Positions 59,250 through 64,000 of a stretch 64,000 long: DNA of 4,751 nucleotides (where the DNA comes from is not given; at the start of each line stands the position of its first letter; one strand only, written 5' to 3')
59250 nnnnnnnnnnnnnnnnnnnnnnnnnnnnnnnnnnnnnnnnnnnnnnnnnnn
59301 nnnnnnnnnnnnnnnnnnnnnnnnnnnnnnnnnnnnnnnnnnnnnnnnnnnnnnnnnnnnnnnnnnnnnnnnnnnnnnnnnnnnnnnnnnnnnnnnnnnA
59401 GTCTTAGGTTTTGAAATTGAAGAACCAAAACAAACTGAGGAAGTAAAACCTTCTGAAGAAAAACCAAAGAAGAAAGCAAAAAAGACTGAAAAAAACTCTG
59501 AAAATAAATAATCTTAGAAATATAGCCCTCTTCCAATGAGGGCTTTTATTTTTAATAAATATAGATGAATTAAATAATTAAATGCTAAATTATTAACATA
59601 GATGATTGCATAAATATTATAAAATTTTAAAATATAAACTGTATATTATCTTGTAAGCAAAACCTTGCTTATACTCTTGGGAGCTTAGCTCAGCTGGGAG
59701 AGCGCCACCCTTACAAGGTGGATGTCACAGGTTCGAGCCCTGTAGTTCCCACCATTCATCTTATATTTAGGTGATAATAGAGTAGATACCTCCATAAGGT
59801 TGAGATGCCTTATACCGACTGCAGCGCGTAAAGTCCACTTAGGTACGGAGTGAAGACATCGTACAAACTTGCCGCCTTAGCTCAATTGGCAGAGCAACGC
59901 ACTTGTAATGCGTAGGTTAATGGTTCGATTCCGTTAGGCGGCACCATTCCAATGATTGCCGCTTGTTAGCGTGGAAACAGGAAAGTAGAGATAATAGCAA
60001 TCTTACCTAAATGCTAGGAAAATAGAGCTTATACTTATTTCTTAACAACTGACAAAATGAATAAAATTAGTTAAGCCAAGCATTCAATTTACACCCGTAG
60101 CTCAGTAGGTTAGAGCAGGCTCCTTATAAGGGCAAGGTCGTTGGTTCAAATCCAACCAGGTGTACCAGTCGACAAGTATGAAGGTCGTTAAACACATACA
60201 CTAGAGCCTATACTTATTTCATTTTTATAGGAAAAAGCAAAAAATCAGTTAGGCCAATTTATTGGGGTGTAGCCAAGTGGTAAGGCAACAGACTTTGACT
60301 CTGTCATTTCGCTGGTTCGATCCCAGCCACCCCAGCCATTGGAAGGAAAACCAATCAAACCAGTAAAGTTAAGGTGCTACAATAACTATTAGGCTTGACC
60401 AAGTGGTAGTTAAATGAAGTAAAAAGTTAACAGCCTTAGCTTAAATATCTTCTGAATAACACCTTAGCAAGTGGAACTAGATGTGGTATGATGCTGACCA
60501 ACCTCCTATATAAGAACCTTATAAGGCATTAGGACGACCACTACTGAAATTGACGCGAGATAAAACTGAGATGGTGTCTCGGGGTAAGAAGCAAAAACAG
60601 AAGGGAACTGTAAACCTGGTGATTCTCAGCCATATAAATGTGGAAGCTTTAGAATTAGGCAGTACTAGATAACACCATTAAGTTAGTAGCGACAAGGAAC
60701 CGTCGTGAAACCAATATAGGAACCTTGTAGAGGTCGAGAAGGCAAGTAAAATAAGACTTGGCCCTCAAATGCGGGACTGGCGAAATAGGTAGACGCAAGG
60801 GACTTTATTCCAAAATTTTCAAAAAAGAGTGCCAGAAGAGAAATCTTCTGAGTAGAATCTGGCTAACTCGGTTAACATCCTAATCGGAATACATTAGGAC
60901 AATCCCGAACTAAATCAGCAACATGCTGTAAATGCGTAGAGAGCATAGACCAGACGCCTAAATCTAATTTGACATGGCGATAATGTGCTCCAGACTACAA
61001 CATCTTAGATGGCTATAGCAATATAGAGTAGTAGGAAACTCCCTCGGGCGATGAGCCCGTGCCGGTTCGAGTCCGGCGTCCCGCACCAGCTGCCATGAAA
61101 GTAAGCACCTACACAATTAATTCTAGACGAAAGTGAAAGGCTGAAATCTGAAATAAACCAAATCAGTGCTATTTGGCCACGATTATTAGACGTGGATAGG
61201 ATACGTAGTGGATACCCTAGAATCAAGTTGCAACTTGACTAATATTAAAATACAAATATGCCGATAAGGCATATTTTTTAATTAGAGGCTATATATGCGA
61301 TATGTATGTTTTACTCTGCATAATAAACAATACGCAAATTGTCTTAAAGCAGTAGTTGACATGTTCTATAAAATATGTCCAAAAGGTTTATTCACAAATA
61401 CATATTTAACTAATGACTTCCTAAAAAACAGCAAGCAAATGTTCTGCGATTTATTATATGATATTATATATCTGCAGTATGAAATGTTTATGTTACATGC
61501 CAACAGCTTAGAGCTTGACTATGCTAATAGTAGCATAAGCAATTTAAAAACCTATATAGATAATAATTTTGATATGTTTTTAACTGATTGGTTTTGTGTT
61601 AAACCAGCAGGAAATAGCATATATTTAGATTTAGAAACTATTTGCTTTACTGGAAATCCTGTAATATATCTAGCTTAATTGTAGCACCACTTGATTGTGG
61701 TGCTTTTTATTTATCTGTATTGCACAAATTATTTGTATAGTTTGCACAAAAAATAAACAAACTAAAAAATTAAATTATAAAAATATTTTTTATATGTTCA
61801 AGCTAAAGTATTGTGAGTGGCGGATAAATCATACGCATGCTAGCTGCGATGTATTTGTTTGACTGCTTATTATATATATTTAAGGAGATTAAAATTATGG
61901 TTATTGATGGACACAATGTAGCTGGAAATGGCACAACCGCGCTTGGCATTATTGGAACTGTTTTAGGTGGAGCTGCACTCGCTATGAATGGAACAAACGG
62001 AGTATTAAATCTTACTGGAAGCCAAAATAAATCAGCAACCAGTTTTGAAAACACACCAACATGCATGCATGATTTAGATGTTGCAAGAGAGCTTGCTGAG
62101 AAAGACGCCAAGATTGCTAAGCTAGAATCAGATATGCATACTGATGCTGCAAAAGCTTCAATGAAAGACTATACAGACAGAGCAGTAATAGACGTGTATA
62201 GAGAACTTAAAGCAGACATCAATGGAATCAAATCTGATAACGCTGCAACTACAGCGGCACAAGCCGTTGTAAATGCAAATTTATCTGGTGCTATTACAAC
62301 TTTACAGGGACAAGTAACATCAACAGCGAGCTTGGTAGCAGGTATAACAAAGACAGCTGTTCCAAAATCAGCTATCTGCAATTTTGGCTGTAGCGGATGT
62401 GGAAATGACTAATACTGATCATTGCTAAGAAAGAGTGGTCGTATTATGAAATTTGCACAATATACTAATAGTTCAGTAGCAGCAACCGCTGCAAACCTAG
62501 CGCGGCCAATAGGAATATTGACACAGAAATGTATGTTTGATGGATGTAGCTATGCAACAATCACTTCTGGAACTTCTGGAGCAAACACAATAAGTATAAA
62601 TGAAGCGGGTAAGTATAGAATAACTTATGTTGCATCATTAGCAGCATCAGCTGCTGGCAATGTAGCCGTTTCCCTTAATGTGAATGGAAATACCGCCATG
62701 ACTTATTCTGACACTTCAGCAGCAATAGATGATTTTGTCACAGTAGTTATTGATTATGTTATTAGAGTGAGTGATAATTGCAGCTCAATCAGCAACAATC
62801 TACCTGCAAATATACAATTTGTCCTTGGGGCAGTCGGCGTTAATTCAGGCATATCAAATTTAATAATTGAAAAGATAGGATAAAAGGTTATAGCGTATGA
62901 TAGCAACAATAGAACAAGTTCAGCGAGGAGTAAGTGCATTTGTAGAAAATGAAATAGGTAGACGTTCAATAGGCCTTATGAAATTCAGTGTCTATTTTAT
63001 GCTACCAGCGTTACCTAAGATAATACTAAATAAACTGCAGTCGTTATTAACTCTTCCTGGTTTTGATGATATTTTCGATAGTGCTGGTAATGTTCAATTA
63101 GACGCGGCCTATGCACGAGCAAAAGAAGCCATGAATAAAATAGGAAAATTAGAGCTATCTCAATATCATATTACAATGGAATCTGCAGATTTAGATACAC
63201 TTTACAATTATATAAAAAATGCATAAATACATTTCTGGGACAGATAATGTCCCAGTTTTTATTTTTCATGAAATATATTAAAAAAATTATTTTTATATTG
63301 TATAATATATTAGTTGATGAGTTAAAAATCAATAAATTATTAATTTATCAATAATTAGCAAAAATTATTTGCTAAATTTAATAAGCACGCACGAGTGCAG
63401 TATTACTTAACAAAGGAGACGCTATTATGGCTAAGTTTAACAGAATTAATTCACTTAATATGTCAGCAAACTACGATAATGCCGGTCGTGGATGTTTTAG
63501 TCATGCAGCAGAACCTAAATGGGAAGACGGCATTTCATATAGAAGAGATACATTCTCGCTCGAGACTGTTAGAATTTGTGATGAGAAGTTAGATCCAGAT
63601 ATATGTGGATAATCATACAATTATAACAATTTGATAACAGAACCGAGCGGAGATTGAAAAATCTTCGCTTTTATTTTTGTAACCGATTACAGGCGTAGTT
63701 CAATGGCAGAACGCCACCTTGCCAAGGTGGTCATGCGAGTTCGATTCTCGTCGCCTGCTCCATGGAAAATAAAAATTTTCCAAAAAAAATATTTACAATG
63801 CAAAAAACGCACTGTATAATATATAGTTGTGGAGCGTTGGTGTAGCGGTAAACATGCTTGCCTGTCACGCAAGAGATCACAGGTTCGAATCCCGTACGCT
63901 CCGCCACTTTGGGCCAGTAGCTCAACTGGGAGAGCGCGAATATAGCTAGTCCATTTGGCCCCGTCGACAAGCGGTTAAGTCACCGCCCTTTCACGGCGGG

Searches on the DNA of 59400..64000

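Call 65: search_rna_families(source=window, start=59400, end=64000, threshold=evalue, max_evalue=1, show_alignments=3)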
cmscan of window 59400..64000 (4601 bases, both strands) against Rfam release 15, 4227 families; matches with E-value up to 1: 12.
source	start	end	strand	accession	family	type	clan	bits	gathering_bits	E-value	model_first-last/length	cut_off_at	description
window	59871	59943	+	RF00005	tRNA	Gene; tRNA;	CL00001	71.9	29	6.8e-15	1-71/71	no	tRNA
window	59679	59751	+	RF00005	tRNA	Gene; tRNA;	CL00001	67.2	29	1.3e-13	1-71/71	no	tRNA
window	63831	63903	+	RF00005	tRNA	Gene; tRNA;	CL00001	64.4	29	7.7e-13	1-71/71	no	tRNA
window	60263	60335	+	RF00005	tRNA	Gene; tRNA;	CL00001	63.3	29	1.6e-12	1-71/71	no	tRNA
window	60091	60164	+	RF00005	tRNA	Gene; tRNA;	CL00001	61.2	29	5.9e-12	1-71/71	no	tRNA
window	63689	63759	+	RF00005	tRNA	Gene; tRNA;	CL00001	60.2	29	1.1e-11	1-71/71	no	tRNA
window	59871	59944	-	RF04354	Plastid-ycf2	Cis-reg;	-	31.1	65.7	0.0013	1-75/75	no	Plastid-ycf2 5UTR RNA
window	60091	60165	-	RF04354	Plastid-ycf2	Cis-reg;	-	30.3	65.7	0.0022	1-75/75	no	Plastid-ycf2 5UTR RNA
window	60263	60336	-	RF04354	Plastid-ycf2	Cis-reg;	-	26.2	65.7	0.028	1-75/75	no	Plastid-ycf2 5UTR RNA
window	63580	63682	+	RF00558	L20_leader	Cis-reg; leader;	-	23.6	58.7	0.2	1-127/127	no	Ribosomal protein L20 leader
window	61567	61711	+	RF00022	GcvB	Gene;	-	22.8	42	0.052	1-204/204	no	GcvB RNA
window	59679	59752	-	RF04354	Plastid-ycf2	Cis-reg;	-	20.9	65.7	0.8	1-75/75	no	Plastid-ycf2 5UTR RNA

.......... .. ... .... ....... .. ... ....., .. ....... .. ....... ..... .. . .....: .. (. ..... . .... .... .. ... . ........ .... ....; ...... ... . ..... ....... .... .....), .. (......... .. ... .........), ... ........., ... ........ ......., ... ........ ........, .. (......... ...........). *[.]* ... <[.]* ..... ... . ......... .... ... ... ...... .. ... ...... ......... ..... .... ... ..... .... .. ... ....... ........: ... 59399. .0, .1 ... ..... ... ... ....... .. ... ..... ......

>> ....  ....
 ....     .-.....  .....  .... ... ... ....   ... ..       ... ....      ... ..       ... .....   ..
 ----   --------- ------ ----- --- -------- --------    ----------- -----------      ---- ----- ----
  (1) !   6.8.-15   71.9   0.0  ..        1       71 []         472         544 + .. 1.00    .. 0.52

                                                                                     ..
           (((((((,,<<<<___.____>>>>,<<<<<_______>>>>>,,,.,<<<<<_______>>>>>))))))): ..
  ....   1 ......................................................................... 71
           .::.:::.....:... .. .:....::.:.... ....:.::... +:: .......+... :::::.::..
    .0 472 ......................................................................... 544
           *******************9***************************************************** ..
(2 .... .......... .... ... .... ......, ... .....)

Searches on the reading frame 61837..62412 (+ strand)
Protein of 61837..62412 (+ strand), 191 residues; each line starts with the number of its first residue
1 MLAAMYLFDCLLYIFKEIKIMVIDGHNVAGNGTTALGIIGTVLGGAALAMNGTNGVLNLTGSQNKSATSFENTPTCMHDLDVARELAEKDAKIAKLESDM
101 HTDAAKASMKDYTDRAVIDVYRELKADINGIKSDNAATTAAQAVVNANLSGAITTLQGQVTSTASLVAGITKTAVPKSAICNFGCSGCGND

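Call 14: find_encoding_contigs(protein=window:61837-62412:+, flank=10000, max_places=6)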
Protein window:61837-62412:+ (191 aa): no gene with exactly this product is on record in the collection.

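Call 15: search_protein_families(library=phrogs, proteins=[window:61837-62409:+], max_evalue=0.001)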
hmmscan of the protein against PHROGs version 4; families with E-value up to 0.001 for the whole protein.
window:61837-62409:+ (191 aa): 0 families

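Call 60: list_cluster_members(proteins=[window:61897-62409:+, window:62446-62880:+, window:62897-63223:+, window:57816-58745:+, window:58819-59508:+, window:56976-57581:+, window:61295-61675:+, window:63395-63589:+, window:326-625:+, window:761-2455:+])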
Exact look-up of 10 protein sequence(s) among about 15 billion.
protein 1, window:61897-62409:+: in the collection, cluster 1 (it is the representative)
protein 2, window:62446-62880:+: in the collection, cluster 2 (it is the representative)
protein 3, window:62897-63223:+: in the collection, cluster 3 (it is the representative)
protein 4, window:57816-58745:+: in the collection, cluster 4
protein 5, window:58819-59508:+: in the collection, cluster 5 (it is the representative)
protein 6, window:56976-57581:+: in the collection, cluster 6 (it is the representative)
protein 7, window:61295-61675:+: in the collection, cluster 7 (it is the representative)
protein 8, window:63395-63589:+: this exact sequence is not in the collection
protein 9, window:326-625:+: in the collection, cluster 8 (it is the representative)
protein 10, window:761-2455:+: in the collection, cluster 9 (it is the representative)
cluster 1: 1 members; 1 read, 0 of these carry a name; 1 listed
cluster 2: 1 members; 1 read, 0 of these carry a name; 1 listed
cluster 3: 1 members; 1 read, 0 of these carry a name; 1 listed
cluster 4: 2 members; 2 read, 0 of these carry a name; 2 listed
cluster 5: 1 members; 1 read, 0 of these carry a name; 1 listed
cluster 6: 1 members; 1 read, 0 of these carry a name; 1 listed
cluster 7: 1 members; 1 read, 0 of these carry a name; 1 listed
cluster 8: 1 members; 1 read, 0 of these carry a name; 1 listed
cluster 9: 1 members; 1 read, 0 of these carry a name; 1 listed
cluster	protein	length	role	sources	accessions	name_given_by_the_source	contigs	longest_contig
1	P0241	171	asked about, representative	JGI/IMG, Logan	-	-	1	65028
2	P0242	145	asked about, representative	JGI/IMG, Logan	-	-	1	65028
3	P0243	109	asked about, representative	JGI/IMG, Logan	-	-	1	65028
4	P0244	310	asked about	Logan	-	-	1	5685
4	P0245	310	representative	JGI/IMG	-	-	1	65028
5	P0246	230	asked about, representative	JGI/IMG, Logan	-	-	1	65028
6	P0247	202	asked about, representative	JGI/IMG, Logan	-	-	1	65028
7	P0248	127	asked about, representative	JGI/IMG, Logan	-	-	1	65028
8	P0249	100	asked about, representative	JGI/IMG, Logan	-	-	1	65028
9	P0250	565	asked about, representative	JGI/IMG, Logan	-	-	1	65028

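Call 63: find_encoding_contigs(protein=P0243, flank=10000, max_places=4)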
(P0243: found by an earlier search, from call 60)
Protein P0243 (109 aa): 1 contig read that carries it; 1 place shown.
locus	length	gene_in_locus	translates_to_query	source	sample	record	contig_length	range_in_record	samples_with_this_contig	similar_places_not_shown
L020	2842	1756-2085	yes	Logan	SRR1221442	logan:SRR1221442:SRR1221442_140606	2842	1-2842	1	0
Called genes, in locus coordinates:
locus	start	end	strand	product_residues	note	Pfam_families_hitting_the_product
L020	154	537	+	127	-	-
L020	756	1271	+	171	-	-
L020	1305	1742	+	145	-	-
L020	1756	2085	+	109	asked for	-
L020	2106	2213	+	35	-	-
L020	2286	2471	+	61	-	-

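Call 71: find_encoding_contigs(protein=P0244, flank=10000, max_places=4)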
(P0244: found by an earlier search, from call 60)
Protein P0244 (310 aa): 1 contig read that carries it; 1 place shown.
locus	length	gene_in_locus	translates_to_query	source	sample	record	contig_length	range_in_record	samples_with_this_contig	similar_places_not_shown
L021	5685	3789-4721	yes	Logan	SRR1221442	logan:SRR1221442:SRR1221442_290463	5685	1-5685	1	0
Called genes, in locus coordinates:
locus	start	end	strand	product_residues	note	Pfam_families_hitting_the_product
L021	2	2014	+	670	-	?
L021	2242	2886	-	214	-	PF05894:Podovirus_Gp16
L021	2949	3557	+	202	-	-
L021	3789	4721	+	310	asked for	PF02562:PhoH, PF13604:AAA_30 (weak)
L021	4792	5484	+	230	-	-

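Call 84: search_protein_families(library=pfam, proteins=[window:61897-62409:+], max_evalue=0.01)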
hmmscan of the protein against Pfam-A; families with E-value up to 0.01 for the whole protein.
window:61897-62409:+ (171 aa): 0 families

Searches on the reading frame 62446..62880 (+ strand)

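Call 84: search_protein_families(library=pfam, proteins=[window:62446-62880:+], max_evalue=0.01)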
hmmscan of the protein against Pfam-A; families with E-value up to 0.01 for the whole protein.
window:62446-62880:+ (145 aa): 1 family
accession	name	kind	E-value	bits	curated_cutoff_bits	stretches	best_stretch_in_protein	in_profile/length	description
PF18573.7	BclA_C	-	0.00062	20.1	38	1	39-95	31-85/128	BclA C-terminal domain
